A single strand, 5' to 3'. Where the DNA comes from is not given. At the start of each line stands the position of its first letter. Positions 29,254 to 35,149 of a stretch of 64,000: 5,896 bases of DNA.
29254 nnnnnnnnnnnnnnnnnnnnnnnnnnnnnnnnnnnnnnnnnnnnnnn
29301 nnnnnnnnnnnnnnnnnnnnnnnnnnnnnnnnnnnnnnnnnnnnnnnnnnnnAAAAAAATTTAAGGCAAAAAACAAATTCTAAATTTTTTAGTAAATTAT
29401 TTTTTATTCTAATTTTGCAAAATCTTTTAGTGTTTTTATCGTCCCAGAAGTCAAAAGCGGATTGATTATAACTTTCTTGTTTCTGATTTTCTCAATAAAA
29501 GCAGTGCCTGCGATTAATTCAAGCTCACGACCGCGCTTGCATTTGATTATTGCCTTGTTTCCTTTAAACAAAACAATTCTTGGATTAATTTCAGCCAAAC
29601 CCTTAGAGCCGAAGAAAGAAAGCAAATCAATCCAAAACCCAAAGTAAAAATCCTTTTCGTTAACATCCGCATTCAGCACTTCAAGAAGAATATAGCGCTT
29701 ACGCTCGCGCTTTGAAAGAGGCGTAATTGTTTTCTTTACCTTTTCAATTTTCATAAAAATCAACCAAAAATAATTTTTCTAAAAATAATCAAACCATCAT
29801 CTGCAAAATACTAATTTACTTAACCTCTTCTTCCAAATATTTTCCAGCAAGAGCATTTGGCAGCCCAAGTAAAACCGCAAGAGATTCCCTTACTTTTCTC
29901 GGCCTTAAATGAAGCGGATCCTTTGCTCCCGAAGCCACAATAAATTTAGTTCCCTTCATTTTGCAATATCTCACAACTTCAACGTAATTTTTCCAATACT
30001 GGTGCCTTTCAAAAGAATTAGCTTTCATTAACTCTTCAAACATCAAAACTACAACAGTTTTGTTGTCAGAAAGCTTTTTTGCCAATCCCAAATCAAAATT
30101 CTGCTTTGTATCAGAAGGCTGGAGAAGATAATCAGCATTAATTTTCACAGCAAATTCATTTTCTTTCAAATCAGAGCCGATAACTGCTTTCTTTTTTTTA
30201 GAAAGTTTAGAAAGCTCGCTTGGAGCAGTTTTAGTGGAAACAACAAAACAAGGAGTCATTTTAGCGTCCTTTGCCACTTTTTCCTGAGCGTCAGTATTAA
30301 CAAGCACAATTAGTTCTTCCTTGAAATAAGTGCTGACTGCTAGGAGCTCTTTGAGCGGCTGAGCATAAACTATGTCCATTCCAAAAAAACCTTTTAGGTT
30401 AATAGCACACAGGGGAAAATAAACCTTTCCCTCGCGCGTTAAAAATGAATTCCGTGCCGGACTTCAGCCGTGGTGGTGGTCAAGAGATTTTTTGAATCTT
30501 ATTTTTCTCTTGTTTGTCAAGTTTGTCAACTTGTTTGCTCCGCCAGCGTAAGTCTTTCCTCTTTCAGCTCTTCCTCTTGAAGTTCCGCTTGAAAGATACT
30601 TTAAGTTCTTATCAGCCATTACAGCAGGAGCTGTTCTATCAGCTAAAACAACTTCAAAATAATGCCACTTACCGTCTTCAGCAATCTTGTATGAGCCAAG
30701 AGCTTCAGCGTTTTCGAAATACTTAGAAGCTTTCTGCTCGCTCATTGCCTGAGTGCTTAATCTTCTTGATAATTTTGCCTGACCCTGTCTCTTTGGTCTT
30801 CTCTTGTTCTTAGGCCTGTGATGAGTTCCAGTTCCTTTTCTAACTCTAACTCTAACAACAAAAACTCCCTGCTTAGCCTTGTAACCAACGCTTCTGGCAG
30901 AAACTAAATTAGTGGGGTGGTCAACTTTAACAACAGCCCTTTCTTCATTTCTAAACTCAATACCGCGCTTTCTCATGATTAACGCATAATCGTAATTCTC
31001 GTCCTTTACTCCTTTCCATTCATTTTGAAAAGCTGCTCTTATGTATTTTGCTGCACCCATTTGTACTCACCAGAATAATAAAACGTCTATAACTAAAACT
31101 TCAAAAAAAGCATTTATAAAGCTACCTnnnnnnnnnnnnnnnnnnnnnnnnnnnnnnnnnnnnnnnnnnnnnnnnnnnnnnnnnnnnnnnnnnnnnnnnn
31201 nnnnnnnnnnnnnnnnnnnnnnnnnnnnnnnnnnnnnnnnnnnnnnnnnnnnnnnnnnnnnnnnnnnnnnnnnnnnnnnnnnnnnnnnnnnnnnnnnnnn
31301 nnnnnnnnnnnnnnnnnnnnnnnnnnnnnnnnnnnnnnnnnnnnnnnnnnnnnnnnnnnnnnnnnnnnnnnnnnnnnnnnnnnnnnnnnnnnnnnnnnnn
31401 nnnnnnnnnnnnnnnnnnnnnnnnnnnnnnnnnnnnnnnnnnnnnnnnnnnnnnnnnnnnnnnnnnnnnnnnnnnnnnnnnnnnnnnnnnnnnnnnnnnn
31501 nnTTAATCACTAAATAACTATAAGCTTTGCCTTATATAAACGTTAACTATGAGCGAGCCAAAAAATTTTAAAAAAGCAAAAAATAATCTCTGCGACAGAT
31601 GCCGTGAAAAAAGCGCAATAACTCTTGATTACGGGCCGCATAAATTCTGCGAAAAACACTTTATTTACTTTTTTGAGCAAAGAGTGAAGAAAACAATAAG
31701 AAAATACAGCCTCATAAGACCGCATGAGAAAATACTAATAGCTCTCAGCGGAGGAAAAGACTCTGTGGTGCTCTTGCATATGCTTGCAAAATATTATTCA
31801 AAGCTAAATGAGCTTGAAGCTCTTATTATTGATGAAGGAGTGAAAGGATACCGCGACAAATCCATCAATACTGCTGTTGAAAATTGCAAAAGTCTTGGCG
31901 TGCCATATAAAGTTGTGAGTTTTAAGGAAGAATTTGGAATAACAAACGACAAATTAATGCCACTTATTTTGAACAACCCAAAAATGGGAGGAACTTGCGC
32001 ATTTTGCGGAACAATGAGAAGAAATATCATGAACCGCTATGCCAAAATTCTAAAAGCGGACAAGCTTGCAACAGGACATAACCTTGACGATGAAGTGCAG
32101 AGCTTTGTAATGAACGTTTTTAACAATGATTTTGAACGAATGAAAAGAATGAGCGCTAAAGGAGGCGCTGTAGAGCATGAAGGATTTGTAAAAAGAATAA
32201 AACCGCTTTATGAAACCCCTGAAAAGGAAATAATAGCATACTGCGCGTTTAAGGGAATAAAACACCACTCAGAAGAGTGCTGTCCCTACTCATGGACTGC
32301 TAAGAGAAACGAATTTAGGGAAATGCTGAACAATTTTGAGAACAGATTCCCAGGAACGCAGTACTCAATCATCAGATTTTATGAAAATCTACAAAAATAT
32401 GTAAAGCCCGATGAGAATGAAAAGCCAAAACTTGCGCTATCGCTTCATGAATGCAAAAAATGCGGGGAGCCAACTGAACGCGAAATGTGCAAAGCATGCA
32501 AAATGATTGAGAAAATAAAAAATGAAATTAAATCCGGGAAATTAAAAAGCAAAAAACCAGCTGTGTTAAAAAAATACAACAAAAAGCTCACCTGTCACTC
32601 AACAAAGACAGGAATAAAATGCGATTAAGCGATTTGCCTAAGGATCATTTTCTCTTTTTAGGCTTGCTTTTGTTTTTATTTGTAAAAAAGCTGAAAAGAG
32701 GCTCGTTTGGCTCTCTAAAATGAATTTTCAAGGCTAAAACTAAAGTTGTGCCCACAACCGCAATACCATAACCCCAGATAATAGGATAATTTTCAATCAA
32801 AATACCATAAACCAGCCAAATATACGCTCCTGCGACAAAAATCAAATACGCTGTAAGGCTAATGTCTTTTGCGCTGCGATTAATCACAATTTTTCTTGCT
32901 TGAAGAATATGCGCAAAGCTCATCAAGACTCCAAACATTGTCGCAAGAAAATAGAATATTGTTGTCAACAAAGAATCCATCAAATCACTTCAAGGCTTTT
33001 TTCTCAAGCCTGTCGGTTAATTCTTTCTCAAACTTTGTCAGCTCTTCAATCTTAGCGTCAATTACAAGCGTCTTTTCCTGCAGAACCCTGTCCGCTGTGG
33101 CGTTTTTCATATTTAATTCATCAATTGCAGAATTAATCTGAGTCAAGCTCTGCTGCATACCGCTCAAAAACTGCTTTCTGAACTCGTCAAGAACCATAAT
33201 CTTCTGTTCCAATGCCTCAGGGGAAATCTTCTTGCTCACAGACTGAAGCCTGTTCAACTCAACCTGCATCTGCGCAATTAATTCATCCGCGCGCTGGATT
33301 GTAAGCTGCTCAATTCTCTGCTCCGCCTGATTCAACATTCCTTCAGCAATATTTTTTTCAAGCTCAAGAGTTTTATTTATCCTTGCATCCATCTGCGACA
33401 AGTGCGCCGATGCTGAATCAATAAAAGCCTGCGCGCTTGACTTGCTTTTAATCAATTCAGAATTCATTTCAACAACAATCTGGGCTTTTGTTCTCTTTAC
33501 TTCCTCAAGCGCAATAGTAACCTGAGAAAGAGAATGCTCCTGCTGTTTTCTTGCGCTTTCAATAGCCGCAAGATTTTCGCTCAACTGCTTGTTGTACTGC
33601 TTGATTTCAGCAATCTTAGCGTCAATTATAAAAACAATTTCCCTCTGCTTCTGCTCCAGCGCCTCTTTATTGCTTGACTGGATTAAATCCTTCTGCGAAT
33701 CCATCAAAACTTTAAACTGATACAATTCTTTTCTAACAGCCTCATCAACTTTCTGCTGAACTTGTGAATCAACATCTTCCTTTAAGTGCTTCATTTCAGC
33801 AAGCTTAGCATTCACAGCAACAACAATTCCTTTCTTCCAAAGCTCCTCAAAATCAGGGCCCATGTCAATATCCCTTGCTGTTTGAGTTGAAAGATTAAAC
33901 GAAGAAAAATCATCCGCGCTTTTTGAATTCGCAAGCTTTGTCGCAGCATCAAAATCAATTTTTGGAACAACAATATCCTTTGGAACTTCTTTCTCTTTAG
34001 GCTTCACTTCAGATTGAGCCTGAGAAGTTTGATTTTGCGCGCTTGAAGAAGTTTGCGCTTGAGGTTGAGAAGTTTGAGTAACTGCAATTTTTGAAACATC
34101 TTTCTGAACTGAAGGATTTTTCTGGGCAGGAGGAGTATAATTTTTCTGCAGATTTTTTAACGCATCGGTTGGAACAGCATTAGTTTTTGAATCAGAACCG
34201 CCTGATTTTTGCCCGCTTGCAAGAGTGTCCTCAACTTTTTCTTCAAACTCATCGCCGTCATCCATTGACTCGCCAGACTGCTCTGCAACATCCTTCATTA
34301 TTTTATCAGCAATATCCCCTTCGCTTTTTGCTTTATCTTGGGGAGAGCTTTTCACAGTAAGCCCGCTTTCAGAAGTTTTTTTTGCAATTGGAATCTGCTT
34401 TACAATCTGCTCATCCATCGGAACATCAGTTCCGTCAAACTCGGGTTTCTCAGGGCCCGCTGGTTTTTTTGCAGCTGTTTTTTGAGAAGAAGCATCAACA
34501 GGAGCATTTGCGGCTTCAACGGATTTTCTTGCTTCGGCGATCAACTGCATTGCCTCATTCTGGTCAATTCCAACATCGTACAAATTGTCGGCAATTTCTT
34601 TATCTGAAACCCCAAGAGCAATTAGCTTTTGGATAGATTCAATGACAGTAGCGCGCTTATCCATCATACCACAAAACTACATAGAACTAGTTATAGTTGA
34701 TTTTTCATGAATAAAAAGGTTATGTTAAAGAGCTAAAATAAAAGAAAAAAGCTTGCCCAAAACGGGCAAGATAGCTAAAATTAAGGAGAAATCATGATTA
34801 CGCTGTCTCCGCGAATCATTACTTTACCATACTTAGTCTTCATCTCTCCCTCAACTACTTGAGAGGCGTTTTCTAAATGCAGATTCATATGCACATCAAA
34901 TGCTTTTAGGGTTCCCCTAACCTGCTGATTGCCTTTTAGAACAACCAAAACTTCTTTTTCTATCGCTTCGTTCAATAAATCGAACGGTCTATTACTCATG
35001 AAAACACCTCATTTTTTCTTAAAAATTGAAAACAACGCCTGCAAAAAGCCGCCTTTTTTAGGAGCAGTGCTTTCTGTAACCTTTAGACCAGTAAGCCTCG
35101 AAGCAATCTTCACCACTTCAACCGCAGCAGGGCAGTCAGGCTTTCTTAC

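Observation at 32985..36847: Sm, MinD/ParA-ATPase and Roadblock module next to a 560-aa coiled-coil protein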

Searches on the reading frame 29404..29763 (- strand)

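Call 80: search_protein_families(library=pfam, proteins=[window:29404-29763:-], max_evalue=0.001)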
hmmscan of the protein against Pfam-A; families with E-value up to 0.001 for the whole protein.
window:29404-29763:- (119 aa): 1 family
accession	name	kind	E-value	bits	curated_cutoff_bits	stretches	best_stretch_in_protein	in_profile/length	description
PF01900.24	RNase_P_Rpp14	-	2.7e-13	50.3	23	1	23-116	1-103/104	Rpp14/Pop5 family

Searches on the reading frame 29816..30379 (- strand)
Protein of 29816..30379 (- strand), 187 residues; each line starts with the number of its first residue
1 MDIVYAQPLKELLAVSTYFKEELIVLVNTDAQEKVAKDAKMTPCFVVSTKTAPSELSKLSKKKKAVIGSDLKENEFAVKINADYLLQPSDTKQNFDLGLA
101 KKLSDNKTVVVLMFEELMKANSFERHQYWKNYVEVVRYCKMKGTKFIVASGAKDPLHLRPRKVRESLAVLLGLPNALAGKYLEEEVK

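Call 80: search_protein_families(library=pfam, proteins=[window:29816-30379:-], max_evalue=0.001)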
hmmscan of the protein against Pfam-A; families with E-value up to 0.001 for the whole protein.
window:29816-30379:- (187 aa): 2 families
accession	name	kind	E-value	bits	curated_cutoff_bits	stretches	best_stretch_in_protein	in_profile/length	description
PF01876.22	RNase_P_p30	-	5e-06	26.5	35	1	66-183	94-212/214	RNase P subunit p30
PF18813.6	PBECR4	-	0.00066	20.5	27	1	55-133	92-167/188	phage-Barnase-EndoU-ColicinE5/D-RelE like nuclease4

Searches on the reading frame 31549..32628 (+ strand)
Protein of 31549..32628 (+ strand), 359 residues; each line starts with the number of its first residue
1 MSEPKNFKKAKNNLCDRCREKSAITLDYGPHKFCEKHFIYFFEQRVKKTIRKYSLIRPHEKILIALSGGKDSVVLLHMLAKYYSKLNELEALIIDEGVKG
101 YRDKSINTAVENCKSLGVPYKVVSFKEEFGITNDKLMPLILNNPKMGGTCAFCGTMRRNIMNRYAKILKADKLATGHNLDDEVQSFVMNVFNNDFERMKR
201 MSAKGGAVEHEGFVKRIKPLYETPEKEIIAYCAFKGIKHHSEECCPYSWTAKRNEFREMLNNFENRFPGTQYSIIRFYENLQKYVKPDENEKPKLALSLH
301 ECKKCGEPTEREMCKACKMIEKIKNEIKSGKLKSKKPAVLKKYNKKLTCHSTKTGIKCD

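Call 80: search_protein_families(library=pfam, proteins=[window:31549-32628:+], max_evalue=0.001)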
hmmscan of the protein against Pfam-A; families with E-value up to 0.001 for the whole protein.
window:31549-32628:+ (359 aa): 3 families
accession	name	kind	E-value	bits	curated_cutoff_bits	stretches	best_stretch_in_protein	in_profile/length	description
PF01171.26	ATP_bind_3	-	5.3e-18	65.8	27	1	61-257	1-180/182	PP-loop family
PF03054.22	tRNA_Me_trans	-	1.2e-08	35.3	20.6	1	61-183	2-132/202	tRNA methyl transferase HUP domain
PF16503.10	zn-ribbon_14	-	6.9e-05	22.7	34.9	1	301-322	2-23/32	Zinc-ribbon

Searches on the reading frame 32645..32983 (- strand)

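Call 3: search_protein_families(library=pfam, proteins=[window:32645-32983:-], max_evalue=1)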
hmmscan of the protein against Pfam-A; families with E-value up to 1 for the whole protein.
window:32645-32983:- (112 aa): 4 families
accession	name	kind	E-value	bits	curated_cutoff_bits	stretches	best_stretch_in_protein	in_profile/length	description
PF03083.21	MtN3_slv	-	4e-08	33.6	23.7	1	9-89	2-82/87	Sugar efflux transporter for intercellular exchange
PF11239.13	DUF3040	-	0.074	13.7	24.7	1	23-78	25-81/84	Protein of unknown function (DUF3040)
PF04193.19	PQ-loop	-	0.075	13.2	22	1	19-62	11-54/61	PQ loop repeat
PF00487.30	FA_desaturase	-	0.091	12.9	29.7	1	11-84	99-178/253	Fatty acid desaturase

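Call 4: search_protein_families(library=ncbifam, proteins=[window:32645-32983:-], max_evalue=1)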
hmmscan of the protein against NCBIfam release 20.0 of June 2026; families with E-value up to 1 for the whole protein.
window:32645-32983:- (112 aa): 3 families
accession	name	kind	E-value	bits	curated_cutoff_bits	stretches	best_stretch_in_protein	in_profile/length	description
NF037968.1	SemiSWEET_2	subfamily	1.6e-15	57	80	1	18-88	5-75/76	SemiSWEET transporter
NF037969.1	SemiSWEET_3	subfamily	3e-06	27.4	100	1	13-82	14-86/97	SemiSWEET transporter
NF037967.1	SemiSWEET_1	subfamily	0.0091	16.1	200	1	28-84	15-71/196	SemiSWEET transporter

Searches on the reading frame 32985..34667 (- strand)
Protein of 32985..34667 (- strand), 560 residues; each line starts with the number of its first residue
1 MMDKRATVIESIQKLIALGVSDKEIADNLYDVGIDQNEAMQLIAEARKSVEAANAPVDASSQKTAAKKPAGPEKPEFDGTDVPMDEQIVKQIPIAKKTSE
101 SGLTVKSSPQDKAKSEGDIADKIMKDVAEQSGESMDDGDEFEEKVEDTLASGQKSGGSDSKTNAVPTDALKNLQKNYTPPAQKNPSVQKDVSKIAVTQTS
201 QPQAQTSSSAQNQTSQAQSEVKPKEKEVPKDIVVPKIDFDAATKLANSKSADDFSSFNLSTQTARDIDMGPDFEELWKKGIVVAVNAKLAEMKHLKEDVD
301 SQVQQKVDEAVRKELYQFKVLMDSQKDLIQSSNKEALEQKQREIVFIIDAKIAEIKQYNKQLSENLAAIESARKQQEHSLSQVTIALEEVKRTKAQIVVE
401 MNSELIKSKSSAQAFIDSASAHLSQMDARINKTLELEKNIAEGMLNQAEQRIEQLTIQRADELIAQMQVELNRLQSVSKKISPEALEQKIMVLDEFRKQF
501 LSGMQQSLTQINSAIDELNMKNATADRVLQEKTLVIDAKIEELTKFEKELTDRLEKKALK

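Call 3: search_protein_families(library=pfam, proteins=[window:32985-34667:-], max_evalue=1)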
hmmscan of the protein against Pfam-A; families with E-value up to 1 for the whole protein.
window:32985-34667:- (560 aa): 2 families
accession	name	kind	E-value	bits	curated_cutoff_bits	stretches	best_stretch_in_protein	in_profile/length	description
PF19803.4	DUF6286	-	0.82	10.6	35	0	279-313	64-98/108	Family of unknown function (DUF6286)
PF22357.2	AF1548-like_C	-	0.84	10.2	23.9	0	27-48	33-54/56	AF1548-like, C-terminal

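Call 4: search_protein_families(library=ncbifam, proteins=[window:32985-34667:-], max_evalue=1)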
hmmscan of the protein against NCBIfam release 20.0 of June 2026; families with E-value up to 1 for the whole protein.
window:32985-34667:- (560 aa): 0 families

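Call 58: search_solved_structures(query=window:32985-34667:-, max_evalue=1, show_alignments=0)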
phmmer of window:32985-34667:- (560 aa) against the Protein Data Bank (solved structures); distinct sequences matched with E-value up to 1: 2.
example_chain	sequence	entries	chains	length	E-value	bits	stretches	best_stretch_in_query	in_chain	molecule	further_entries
9e2g_0G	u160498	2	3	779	0.39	13.1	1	361-430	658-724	CMF34/CARP4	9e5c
1or4_A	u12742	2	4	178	0.4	13.1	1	316-386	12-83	Heme-based aerotactic transducer hemAT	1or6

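Call 84: search_protein_families(library=pfam, alignment_id=A7, max_evalue=0.1)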
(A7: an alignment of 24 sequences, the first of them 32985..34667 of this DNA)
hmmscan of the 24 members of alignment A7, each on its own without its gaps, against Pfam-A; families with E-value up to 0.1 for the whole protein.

A. member 1, window:32985-34667:- (560 aa): 0 families

B. families by the number of members that match (of 24 scanned): 15 families
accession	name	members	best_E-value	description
PF00512.31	HisKA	2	0.0027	His Kinase A (phospho-acceptor) domain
PF05355.16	Apo-CII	2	0.014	Apolipoprotein C-II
PF01895.24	PhoU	2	0.029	PhoU domain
PF21075.3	GDH_ACT1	1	0.0061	Glutamate dehydrogenase, ACT1 domain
PF24555.1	CC4_CEP85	1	0.0083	Centrosomal protein of 85 kDa-like, CC4 coiled-coil domain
PF00550.31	PP-binding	1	0.0091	Phosphopantetheine attachment site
PF15884.10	QIL1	1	0.0098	MICOS complex subunit MIC13, QIL1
PF14532.12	Sigma54_activ_2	1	0.025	Sigma-54 interaction domain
PF22698.1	Semialdhyde_dhC_1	1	0.035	Semialdehyde dehydrogenase, dimerisation domain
PF25243.1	WAV3_C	1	0.043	E3 ubiquitin-protein ligase WAV3-like, C-terminal domain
PF07921.17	Fibritin_C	1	0.051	Fibritin C-terminal region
PF09278.17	MerR-DNA-bind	1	0.052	MerR, DNA binding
PF24563.1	KH_Mug60-KHD4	1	0.072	Mug60/KHD4 KH type I domain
PF20552.4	HTH_62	1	0.085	Recombinase-like helix-turn-helix domain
PF06266.17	HrpF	1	0.088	HrpF protein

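Call 85: search_solved_structures(query=A7, max_evalue=1, show_alignments=0)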
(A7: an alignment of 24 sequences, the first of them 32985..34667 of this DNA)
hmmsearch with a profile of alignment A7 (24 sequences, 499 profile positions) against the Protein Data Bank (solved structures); distinct sequences matched with E-value up to 1: 5.
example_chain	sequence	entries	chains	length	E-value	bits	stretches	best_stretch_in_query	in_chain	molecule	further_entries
9goa_A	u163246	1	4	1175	0.00037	22.7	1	256-321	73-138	Alpha-latrotoxin-Lt1a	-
9go9_A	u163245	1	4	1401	0.00046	22.4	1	256-321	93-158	Alpha-latrotoxin-Lt1a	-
9lj9_B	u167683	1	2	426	0.5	12.4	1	405-452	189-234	3-hexulose-6-phosphate synthase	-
2n5e_A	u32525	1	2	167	0.58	12.2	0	318-442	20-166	Apolipoprotein A-I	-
1wij_A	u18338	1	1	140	0.95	11.5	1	197-230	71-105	ETHYLENE-INSENSITIVE3-like 3 protein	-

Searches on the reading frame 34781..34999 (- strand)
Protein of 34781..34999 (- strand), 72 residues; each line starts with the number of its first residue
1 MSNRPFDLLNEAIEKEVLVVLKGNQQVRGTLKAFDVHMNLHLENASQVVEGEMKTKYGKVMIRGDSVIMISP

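Call 3: search_protein_families(library=pfam, proteins=[window:34781-34999:-], max_evalue=1)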
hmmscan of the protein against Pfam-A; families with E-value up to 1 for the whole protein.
window:34781-34999:- (72 aa): 4 families
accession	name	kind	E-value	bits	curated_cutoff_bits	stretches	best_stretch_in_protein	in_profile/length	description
PF01423.28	LSM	-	3.8e-23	81.4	23.4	1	8-72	2-66/66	LSM domain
PF21838.2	DUF6897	-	0.099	12.8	23.9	1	11-35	7-32/58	Domain of unknown function (DUF6897)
PF13452.11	FAS1_DH_region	-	0.14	12.8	22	1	40-69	68-96/132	FAS1-like, dehydratase domain region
PF23284.2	KOW2_Spt5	-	0.2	11.9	28.9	1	47-72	6-31/50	Transcription elongation factor SPT5, second KOW domain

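Call 4: search_protein_families(library=ncbifam, proteins=[window:34781-34999:-], max_evalue=1)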
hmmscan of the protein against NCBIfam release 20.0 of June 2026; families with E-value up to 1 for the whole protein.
window:34781-34999:- (72 aa): 3 families
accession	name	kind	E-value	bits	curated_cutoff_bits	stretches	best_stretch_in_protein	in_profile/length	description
NF001963.0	PRK00737.1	equivalog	3e-29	100.7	101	1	1-72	1-72/74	small nuclear ribonucleoprotein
NF009862.0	PRK13325.1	equivalog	0.057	12.1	761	1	10-65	274-325/592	bifunctional biotin--[acetyl-CoA-carboxylase] ligase/type III pantothenate kinase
NF041655.1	MM0924_fam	subfamily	0.077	12.7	45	1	8-34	4-30/57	MM0924 family protein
